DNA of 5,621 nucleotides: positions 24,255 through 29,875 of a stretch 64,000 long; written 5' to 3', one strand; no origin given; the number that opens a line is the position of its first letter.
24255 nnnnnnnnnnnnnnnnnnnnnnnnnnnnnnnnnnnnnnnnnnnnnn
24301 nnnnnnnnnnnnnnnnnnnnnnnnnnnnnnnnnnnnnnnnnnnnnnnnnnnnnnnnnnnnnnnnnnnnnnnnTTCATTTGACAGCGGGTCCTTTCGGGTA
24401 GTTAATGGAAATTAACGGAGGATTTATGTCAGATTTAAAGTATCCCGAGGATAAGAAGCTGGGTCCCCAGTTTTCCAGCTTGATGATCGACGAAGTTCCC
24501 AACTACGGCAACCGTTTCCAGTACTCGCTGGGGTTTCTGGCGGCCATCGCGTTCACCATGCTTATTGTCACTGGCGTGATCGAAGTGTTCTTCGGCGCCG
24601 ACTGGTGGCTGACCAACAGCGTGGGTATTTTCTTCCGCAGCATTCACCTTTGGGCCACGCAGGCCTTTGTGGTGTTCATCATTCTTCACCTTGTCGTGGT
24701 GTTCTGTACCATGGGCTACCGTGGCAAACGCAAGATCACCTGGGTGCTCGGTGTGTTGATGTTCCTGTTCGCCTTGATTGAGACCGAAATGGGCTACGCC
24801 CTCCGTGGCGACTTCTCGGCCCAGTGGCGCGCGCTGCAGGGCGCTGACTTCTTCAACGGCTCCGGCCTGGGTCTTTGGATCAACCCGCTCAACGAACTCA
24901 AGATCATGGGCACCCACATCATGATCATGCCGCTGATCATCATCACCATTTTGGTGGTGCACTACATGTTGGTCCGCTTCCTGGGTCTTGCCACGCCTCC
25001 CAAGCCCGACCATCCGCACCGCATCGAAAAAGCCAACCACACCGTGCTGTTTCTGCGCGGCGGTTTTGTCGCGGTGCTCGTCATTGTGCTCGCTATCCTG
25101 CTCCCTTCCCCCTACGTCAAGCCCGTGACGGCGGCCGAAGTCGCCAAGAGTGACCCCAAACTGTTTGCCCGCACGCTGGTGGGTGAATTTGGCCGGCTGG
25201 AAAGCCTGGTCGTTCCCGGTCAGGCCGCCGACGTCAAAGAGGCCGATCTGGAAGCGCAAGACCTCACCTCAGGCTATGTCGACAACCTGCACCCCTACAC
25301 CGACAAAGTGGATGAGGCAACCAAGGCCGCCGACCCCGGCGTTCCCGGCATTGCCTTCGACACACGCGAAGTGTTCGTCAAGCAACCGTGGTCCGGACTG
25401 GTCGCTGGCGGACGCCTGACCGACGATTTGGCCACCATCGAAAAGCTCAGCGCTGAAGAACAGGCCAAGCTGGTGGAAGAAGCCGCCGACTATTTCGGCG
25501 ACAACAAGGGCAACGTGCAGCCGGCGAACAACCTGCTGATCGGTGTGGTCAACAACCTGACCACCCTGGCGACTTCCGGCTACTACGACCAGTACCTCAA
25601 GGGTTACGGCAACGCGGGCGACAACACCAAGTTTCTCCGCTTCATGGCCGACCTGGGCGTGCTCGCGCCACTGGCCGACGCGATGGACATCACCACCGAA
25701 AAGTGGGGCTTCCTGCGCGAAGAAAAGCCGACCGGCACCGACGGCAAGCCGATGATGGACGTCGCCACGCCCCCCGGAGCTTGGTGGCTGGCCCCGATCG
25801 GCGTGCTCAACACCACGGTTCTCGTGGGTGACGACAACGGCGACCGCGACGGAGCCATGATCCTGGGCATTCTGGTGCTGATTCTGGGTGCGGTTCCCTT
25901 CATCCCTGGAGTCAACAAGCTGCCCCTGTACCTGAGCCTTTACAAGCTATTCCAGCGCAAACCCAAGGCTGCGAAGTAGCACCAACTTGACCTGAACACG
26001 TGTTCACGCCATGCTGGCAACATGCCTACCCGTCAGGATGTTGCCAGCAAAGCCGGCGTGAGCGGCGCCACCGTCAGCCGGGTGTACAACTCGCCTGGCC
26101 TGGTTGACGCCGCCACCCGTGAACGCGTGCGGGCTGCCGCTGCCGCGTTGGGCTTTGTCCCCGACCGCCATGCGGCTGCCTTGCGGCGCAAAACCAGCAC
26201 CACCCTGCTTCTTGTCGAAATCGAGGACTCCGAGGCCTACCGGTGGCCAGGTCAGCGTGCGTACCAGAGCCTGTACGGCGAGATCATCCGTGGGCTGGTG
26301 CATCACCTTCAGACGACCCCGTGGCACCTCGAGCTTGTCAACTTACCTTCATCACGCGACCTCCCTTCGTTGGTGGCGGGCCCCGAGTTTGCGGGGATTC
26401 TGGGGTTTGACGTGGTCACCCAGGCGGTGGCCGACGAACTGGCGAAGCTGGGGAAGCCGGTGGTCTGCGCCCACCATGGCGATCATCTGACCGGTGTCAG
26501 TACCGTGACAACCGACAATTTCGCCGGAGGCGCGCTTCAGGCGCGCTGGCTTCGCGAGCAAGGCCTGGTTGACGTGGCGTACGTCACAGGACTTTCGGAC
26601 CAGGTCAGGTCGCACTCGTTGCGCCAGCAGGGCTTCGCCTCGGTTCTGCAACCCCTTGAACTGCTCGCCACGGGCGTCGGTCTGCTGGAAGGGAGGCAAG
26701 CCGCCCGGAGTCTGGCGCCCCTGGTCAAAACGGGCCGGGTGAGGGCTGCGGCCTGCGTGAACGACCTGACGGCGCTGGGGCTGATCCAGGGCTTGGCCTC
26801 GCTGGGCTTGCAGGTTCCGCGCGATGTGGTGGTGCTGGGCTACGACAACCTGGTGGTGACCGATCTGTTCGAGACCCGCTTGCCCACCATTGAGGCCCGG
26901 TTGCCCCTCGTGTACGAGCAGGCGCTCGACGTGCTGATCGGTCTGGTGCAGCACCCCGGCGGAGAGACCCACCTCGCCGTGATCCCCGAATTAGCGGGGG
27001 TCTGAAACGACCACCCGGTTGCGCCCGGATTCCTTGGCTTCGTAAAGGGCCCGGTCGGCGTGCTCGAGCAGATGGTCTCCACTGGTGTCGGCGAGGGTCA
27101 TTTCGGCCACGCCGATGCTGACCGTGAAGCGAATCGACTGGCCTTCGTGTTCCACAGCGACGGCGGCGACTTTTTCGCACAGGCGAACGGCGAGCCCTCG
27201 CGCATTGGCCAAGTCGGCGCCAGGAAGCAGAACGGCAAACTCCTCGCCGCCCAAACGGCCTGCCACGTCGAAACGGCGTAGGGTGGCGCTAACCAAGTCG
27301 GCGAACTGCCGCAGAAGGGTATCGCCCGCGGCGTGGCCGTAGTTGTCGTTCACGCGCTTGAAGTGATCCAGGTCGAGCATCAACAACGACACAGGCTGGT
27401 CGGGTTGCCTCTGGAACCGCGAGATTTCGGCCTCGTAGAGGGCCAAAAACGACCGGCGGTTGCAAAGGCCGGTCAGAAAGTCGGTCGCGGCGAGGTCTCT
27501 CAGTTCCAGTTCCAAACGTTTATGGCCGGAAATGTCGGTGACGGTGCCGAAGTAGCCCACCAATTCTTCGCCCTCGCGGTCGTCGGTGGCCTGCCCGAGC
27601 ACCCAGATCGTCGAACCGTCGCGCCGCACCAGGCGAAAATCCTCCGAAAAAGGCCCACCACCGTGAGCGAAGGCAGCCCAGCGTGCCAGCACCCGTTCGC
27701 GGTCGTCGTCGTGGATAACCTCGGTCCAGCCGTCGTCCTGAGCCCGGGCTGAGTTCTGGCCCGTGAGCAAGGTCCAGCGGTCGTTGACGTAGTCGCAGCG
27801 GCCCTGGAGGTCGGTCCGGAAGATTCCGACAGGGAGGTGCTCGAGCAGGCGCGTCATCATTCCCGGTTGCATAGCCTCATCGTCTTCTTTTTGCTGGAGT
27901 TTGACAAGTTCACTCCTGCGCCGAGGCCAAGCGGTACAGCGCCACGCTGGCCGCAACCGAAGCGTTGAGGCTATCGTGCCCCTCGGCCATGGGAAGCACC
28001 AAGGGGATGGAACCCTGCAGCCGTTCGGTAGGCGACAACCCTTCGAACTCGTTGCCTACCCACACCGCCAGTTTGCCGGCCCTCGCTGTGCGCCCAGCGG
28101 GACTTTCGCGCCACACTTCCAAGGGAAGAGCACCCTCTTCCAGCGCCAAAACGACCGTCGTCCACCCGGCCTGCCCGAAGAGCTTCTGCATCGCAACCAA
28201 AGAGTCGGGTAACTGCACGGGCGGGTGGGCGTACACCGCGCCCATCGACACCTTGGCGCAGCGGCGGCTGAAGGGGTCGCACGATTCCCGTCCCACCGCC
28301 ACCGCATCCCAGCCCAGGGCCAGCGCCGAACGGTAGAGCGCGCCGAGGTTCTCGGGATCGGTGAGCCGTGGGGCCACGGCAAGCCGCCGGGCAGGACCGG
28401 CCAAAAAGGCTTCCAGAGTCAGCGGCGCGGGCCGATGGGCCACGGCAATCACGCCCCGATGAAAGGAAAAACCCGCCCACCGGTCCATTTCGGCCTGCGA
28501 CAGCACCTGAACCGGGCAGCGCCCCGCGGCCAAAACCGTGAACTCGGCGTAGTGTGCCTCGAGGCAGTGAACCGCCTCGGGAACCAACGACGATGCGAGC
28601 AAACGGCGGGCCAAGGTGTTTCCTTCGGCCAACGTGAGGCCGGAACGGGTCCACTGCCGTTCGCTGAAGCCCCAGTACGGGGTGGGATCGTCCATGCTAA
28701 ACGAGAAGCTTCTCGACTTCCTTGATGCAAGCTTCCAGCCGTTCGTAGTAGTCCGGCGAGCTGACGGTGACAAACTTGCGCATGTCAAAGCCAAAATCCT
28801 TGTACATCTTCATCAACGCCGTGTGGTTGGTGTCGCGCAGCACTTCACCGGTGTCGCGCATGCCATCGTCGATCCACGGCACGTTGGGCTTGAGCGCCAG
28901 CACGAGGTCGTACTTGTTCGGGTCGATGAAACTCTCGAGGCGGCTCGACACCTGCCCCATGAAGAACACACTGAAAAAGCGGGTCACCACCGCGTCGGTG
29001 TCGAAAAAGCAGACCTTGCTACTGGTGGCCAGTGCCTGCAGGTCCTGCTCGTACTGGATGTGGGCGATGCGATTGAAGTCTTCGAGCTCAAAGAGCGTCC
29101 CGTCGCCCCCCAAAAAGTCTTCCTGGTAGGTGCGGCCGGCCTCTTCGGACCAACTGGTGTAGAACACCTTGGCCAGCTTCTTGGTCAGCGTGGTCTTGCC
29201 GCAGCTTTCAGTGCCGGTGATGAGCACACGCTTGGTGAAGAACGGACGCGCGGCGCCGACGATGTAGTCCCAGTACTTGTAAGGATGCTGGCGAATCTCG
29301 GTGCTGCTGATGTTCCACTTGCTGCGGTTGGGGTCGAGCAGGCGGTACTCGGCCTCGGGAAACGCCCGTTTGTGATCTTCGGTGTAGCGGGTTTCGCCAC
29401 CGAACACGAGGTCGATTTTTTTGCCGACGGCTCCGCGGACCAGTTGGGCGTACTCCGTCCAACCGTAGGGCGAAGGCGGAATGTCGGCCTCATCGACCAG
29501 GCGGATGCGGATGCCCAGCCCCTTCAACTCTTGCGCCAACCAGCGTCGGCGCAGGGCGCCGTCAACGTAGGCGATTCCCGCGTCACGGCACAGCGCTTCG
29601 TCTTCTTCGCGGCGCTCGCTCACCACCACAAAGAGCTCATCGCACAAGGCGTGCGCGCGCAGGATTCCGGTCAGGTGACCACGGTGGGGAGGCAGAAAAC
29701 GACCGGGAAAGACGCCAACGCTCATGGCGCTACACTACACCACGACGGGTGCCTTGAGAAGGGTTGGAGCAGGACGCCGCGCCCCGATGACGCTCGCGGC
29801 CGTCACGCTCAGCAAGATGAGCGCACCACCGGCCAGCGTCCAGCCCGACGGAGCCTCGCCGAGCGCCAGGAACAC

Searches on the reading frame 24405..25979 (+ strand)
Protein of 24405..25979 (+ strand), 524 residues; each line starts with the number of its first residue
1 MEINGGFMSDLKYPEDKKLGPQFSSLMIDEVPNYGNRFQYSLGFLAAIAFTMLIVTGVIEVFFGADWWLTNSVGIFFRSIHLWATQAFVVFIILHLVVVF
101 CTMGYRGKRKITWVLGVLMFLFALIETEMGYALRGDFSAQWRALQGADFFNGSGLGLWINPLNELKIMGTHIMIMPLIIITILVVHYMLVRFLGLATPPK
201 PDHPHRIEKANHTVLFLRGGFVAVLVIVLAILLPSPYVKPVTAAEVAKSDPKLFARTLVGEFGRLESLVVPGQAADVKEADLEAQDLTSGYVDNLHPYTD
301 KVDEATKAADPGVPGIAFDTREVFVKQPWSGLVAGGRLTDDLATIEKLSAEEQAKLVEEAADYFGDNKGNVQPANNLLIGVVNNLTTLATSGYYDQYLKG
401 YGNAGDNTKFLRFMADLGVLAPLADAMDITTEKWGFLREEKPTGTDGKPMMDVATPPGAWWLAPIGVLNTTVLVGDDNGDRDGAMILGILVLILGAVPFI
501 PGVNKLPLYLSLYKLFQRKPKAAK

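Call 24: search_protein_families(library=pfam, proteins=[window:24405-25979:+], max_evalue=0.00001)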
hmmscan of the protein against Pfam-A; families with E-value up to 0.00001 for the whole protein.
window:24405-25979:+ (524 aa): 2 families
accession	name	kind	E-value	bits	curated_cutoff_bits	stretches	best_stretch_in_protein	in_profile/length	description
PF13631.11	Cytochrom_B_N_2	-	2.9e-13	50.6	27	1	87-232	2-158/169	Cytochrome b(N-terminal)/b6/petB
PF00033.24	Cytochrome_B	-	1.9e-08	34.8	27.2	1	40-141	14-126/189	Cytochrome b/b6/petB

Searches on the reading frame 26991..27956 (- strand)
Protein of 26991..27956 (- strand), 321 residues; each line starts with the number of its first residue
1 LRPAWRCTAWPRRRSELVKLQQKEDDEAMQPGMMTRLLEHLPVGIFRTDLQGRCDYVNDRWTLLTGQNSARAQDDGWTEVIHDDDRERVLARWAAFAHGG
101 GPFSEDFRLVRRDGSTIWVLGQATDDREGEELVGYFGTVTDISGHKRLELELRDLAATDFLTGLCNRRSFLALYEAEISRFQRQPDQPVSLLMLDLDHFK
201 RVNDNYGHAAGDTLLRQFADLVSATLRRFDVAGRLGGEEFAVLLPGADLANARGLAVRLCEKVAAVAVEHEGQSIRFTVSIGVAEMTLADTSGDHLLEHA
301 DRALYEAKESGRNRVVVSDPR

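Call 23: search_protein_families(library=pfam, proteins=[window:26991-27956:-], max_evalue=0.00001)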
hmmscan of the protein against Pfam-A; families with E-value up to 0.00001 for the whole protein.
window:26991-27956:- (321 aa): 6 families
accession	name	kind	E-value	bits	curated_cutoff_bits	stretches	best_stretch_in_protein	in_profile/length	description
PF00990.26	GGDEF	-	3.3e-46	157.4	23.8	1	156-314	1-161/161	Diguanylate cyclase, GGDEF domain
PF08447.18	PAS_3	-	7.7e-14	52.2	25.6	1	56-124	3-73/89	PAS fold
PF00989.32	PAS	-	6.9e-12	45.8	22.6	1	33-142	2-113/113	PAS fold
PF08448.16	PAS_4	-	3e-09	37.5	23.1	1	38-144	1-107/110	PAS fold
PF13426.13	PAS_9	-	1.1e-06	29.2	27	1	42-143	1-102/103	PAS domain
PF13188.13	PAS_8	-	4.2e-06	26.9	21.8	0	36-88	5-54/65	PAS domain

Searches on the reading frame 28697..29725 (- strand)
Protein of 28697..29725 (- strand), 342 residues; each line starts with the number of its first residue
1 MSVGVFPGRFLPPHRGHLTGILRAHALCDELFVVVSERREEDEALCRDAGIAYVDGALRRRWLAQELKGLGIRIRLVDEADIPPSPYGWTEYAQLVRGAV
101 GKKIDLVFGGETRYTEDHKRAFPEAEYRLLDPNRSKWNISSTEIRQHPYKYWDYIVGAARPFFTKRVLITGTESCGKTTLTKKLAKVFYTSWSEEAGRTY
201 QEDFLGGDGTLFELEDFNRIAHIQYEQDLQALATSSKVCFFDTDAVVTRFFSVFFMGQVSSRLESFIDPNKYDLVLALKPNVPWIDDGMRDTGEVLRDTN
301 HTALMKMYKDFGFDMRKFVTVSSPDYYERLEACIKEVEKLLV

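Call 23: search_protein_families(library=pfam, proteins=[window:28697-29725:-], max_evalue=0.00001)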
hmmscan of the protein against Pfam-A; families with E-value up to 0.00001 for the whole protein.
window:28697-29725:- (342 aa): 1 family
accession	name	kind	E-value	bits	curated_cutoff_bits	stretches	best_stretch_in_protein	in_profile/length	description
PF13521.12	AAA_28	-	1.7e-30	106.8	27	1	166-329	1-164/164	AAA domain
